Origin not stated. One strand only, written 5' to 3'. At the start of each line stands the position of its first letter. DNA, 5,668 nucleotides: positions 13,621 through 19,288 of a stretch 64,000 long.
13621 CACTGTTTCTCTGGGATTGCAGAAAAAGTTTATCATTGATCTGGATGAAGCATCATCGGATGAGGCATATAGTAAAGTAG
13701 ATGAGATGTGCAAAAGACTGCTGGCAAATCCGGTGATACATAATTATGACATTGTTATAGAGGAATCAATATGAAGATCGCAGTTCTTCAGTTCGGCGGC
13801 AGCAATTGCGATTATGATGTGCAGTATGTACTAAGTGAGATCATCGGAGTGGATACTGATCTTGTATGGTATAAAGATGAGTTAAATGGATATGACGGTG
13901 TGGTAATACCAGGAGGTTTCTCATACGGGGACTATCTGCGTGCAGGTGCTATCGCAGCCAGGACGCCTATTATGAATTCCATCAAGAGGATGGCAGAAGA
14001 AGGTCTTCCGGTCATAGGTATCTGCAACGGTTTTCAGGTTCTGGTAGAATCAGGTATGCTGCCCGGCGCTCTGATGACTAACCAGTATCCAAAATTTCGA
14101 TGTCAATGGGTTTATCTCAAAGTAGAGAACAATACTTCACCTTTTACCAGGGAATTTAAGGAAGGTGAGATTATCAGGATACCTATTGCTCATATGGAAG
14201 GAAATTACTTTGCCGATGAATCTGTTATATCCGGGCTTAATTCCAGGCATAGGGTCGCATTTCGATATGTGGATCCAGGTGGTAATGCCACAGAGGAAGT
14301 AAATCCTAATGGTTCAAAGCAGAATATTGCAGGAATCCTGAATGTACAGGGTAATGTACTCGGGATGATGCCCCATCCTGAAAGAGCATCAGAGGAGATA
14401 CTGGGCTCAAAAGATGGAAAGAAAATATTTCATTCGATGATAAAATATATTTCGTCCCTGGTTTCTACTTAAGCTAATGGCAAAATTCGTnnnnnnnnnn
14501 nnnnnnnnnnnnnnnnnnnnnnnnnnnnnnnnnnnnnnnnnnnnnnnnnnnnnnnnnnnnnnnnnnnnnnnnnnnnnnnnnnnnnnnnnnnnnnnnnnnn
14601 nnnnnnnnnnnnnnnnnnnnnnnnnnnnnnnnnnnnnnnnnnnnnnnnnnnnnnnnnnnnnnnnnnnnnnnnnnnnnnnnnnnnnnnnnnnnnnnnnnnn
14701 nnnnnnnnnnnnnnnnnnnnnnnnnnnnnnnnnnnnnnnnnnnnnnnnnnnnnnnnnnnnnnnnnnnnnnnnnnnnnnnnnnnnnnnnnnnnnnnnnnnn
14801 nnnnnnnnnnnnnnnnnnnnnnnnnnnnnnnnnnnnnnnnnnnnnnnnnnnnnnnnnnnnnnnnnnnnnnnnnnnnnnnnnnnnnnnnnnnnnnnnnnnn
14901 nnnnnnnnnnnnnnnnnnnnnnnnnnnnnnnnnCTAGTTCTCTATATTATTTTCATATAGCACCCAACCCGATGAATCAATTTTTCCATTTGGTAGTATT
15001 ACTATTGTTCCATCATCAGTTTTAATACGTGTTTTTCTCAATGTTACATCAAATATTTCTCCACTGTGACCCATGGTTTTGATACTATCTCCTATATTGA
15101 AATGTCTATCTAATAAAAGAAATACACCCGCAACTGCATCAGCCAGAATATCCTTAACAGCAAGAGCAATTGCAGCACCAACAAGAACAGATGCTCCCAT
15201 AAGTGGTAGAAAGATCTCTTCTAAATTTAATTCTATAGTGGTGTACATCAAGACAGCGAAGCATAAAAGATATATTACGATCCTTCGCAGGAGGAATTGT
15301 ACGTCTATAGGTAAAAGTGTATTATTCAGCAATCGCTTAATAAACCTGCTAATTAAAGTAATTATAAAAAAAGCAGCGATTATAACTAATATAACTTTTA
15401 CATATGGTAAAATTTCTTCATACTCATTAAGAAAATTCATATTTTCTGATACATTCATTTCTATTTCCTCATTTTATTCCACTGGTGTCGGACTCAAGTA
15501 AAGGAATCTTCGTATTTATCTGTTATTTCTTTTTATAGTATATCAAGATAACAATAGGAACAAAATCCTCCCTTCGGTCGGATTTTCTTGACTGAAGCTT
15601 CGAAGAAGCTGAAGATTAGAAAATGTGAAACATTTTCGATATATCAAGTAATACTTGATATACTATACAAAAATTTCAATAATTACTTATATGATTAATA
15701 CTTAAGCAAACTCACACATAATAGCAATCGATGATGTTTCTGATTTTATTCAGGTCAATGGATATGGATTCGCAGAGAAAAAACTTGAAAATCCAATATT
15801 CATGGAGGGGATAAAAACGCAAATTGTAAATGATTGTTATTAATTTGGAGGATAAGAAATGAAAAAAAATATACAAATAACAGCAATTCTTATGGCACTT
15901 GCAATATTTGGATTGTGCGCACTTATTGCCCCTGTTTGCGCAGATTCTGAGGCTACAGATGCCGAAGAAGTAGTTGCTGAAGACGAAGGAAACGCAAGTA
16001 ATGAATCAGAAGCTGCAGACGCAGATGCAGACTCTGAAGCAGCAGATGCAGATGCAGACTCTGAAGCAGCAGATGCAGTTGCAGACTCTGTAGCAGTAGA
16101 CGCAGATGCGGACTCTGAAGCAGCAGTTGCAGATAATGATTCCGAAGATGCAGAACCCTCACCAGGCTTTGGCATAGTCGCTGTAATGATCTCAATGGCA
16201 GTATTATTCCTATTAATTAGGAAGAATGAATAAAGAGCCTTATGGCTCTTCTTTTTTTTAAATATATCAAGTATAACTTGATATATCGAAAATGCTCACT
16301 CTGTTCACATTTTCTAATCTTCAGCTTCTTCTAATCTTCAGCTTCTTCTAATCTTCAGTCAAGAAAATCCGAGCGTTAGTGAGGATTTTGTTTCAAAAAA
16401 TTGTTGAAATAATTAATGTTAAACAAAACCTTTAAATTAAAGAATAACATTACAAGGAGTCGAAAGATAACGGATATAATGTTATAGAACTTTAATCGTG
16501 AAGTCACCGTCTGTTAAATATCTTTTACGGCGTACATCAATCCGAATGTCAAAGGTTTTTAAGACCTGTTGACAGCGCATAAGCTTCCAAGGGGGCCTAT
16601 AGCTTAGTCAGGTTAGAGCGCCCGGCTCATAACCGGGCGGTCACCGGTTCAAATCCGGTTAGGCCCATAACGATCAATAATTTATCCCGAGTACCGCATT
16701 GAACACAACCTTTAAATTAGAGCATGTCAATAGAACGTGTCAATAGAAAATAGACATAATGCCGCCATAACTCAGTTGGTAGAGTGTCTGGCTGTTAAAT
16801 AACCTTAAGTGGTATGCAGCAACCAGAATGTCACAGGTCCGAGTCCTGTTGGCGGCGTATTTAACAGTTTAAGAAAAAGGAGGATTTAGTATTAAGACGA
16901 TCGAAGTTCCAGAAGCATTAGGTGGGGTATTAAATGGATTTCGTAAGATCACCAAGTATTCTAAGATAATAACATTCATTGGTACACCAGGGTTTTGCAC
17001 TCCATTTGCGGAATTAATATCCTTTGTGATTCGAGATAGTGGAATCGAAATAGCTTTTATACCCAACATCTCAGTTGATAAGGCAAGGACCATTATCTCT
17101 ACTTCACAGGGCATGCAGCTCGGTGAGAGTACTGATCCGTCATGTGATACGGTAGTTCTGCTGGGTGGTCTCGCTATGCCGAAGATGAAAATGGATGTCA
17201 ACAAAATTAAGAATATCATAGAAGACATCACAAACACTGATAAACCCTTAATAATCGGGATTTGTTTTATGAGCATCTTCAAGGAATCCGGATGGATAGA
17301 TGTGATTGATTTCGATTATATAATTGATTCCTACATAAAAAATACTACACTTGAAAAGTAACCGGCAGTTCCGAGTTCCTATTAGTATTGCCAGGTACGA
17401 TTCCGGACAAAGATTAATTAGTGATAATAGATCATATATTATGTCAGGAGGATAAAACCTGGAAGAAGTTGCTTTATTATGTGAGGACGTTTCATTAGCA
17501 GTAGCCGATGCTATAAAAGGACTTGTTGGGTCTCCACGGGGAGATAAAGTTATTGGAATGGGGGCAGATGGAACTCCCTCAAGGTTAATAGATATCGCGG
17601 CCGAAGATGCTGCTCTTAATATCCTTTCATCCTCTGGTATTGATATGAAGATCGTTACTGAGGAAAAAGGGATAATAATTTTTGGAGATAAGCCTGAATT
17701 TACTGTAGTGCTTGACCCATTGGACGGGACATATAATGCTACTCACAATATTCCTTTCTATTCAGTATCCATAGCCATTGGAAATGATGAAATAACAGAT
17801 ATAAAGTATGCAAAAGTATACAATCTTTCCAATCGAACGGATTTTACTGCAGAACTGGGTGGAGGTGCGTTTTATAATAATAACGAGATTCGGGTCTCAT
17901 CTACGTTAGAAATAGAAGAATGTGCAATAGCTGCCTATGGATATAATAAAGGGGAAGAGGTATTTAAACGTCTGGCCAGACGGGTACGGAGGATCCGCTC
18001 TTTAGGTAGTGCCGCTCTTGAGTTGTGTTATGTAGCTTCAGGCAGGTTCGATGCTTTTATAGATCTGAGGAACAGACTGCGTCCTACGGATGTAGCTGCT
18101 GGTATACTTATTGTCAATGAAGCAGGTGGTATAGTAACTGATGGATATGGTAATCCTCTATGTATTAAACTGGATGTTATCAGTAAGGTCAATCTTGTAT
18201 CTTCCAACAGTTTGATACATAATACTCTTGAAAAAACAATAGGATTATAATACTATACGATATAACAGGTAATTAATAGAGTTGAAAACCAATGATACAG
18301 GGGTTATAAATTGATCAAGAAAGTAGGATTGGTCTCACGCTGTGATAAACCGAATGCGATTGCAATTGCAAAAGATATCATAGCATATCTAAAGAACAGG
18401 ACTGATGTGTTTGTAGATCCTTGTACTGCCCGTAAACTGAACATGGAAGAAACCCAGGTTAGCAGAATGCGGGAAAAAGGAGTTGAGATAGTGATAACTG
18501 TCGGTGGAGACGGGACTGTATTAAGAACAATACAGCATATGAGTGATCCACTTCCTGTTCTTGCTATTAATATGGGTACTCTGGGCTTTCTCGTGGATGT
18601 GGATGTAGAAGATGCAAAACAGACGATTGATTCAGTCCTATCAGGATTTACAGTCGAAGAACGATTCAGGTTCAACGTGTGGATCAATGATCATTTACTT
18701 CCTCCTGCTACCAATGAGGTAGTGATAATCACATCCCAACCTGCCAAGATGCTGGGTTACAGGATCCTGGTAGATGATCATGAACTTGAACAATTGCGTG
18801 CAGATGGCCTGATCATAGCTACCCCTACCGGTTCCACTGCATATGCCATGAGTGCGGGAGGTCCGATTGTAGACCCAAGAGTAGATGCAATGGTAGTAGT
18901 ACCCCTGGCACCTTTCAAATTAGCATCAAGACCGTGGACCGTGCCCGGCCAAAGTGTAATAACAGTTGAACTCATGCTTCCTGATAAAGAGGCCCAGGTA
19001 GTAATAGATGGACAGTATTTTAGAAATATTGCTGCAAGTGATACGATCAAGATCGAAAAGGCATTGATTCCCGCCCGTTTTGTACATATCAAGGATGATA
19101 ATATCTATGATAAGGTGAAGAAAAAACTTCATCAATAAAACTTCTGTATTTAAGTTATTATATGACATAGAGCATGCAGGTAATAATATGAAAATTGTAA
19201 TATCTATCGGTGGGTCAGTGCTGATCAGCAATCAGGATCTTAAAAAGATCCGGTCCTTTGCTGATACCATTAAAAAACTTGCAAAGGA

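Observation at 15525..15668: Family A: interspersed ~60-160-bp intergenic element built from three hairpin modules with compensatory changes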

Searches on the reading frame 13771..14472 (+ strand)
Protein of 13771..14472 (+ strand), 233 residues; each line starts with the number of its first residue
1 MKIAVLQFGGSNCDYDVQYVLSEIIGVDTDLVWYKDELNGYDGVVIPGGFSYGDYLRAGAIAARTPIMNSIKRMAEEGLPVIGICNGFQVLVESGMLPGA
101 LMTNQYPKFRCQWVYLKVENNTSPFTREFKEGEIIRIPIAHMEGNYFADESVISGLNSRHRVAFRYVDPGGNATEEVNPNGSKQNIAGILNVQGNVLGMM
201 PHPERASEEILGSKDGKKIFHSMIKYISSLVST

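Call 79: search_protein_families(library=pfam, proteins=[window:13771-14472:+], max_evalue=0.00001)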
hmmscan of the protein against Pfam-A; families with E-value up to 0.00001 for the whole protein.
window:13771-14472:+ (233 aa): 4 families
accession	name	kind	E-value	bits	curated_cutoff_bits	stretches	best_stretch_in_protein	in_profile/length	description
PF13507.12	GATase_5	-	1.4e-45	155.9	27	1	2-213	3-236/260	CobB/CobQ-like glutamine amidotransferase domain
PF01965.30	DJ-1_PfpI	-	9.6e-10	39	26.6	1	30-104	51-120/165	DJ-1/PfpI family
PF07685.20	GATase_3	-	8e-08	32.6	27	1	35-94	34-91/196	CobB/CobQ-like glutamine amidotransferase domain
PF00117.34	GATase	-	1.2e-07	32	22.8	1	26-207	21-175/190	Glutamine amidotransferase class-I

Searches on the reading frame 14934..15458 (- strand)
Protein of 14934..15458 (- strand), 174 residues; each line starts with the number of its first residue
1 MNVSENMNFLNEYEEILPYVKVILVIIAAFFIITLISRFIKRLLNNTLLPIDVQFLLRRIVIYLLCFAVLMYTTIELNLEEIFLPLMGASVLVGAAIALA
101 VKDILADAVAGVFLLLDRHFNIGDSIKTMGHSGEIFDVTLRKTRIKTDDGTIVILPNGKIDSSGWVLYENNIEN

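Call 37: search_protein_families(library=pfam, proteins=[window:14934-15458:-], max_evalue=0.001)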
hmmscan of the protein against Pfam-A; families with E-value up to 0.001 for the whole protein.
window:14934-15458:- (174 aa): 1 family
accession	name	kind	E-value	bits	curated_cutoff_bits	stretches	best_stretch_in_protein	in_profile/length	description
PF00924.24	MS_channel_2nd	-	7.4e-16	58.5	20.2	1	103-160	1-58/68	Mechanosensitive ion channel, beta-domain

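Call 83: find_homologous_proteins(query=window:14934-15458:-, max_evalue=1e-20)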
Query window:14934-15458:- (174 aa): 222 proteins with E <= 1e-20 among 623 candidates; the best 120 are listed.
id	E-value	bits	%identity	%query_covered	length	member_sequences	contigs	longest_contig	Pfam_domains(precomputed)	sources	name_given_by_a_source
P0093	4.3e-102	357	99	100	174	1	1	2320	PF00924.25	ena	-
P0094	1.8e-97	342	94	100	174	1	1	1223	PF00924.25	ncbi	-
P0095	3.6e-95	334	91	100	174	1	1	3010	PF00924.25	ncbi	-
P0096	4.1e-92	324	90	100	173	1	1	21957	PF00924.25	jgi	-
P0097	6.1e-85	301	82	100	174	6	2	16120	PF00924.25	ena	-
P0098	6.8e-84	298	82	100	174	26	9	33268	PF00924.25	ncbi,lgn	-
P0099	1.4e-68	248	70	96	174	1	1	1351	PF00924.25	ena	-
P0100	3.5e-68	247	68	96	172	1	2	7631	PF00924.25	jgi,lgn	-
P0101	7.1e-68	246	68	95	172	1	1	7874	PF00924.25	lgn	-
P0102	8.3e-68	245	68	96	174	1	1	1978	PF00924.25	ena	-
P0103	1.0e-67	245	70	93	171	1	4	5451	PF00924.25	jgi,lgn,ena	-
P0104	1.1e-67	245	68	96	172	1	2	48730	PF00924.25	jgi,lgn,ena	-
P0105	1.1e-67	245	69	95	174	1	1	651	PF00924.25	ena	-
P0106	1.3e-67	245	67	96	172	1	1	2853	PF00924.25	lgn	-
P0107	2.4e-67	244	70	97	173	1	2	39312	PF00924.25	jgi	-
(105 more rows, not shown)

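Call 84: find_encoding_contigs(protein=P0096, flank=3000, max_places=2)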
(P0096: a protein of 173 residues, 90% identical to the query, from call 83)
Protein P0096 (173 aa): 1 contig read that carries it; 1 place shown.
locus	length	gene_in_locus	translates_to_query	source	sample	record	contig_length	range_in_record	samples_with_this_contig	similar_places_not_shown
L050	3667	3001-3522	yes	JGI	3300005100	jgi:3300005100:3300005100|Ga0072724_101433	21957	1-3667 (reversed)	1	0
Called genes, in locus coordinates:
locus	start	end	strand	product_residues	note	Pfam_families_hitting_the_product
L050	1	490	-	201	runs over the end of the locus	PF00459:Inositol_P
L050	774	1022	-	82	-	PF09897:DUF2124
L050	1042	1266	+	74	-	-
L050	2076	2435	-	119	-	-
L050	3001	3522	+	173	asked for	PF00924:MS_channel_2nd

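Call 85: find_encoding_contigs(protein=P0098, flank=3000, max_places=2)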
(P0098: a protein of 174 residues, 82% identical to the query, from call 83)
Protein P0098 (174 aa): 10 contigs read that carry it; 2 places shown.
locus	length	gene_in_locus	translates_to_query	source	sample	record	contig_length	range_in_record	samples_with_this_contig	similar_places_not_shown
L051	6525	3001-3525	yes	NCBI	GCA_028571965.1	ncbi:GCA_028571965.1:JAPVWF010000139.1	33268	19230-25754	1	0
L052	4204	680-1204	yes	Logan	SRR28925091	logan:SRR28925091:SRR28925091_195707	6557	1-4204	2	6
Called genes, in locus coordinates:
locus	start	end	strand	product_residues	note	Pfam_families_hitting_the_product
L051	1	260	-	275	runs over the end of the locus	PF01513:NAD_kinase, PF20143:NAD_kinase_C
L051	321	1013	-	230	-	PF00459:Inositol_P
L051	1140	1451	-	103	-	PF09897:DUF2124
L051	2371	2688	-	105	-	-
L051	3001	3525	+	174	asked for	PF00924:MS_channel_2nd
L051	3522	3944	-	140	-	-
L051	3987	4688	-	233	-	PF13507:GATase_5, PF00117:GATase (weak), PF01965:DJ-1_PfpI, PF07685:GATase_3 (weak)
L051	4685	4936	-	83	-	PF02700:PurS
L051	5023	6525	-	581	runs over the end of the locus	PF03485:Arg_tRNA_synt_N, PF00750:tRNA-synt_1d, PF05746:DALR_1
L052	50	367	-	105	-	-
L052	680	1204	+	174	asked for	PF00924:MS_channel_2nd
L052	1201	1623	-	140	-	-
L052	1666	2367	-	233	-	PF13507:GATase_5, PF00117:GATase (weak), PF01965:DJ-1_PfpI, PF07685:GATase_3 (weak)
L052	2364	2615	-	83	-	PF02700:PurS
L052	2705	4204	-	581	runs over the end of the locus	PF03485:Arg_tRNA_synt_N, PF00750:tRNA-synt_1d, PF05746:DALR_1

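Call 86: find_encoding_contigs(protein=P0095, flank=3000, max_places=2)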
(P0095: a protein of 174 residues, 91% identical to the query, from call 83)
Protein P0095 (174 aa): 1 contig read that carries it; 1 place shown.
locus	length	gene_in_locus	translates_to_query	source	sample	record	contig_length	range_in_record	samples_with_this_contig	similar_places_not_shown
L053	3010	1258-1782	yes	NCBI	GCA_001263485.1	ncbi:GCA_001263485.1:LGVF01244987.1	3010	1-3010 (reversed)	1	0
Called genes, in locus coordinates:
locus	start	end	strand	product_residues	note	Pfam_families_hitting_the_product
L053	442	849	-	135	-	-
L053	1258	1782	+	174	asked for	PF00924:MS_channel_2nd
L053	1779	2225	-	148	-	-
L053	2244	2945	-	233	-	PF13507:GATase_5, PF00117:GATase, PF01965:DJ-1_PfpI, PF07685:GATase_3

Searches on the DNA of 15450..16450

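Call 59: search_rna_families(source=window, start=15450, end=16450, threshold=evalue, max_evalue=1)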
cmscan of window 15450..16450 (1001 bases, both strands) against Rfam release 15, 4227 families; matches with E-value up to 1: 3.
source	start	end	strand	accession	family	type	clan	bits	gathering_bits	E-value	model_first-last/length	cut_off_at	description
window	16039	16104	-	RF01504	Afu_254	Gene; sRNA;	-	22.5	60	0.36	83-136/158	no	A. fumigatus sRNA Afu_254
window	16221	16291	-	RF02059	STnc50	Gene; sRNA;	-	21.2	55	0.88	1-84/84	no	Salmonella enterica sRNA STnc40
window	15927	16131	+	RF01390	isrG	Gene; sRNA;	-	13.8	100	0.32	32-233/279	no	isrG Hfq binding RNA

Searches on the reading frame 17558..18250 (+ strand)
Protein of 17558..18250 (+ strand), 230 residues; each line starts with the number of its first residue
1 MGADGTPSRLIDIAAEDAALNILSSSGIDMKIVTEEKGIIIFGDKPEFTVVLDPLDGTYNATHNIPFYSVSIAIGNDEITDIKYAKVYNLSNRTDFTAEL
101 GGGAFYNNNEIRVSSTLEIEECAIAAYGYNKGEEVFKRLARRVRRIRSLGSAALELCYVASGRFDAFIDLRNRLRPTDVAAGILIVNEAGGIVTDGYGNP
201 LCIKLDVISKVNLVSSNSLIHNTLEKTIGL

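Call 79: search_protein_families(library=pfam, proteins=[window:17558-18250:+], max_evalue=0.00001)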
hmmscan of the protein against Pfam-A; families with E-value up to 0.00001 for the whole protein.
window:17558-18250:+ (230 aa): 1 family
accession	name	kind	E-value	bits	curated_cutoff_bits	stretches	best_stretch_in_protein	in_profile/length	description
PF00459.30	Inositol_P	-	8.2e-37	127.6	27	1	11-218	45-256/271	Inositol monophosphatase family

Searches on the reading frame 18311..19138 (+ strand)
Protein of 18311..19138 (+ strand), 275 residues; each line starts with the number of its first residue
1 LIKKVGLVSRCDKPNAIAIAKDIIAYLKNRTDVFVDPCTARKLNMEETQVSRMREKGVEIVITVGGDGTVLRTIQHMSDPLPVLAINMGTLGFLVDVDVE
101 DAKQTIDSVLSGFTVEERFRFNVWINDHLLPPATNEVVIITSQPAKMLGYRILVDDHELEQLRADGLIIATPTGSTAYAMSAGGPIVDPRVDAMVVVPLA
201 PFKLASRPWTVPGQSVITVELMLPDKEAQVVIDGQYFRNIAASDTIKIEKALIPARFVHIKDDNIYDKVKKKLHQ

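Call 79: search_protein_families(library=pfam, proteins=[window:18311-19138:+], max_evalue=0.00001)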
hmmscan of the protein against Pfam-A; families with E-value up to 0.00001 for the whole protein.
window:18311-19138:+ (275 aa): 2 families
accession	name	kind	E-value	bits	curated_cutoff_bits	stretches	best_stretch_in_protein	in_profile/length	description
PF20143.4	NAD_kinase_C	-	4.1e-34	117.5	23.7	1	135-259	2-125/126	ATP-NAD kinase C-terminal domain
PF01513.26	NAD_kinase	-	2.7e-17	63.8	25.5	1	38-111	53-127/130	ATP-NAD kinase N-terminal domain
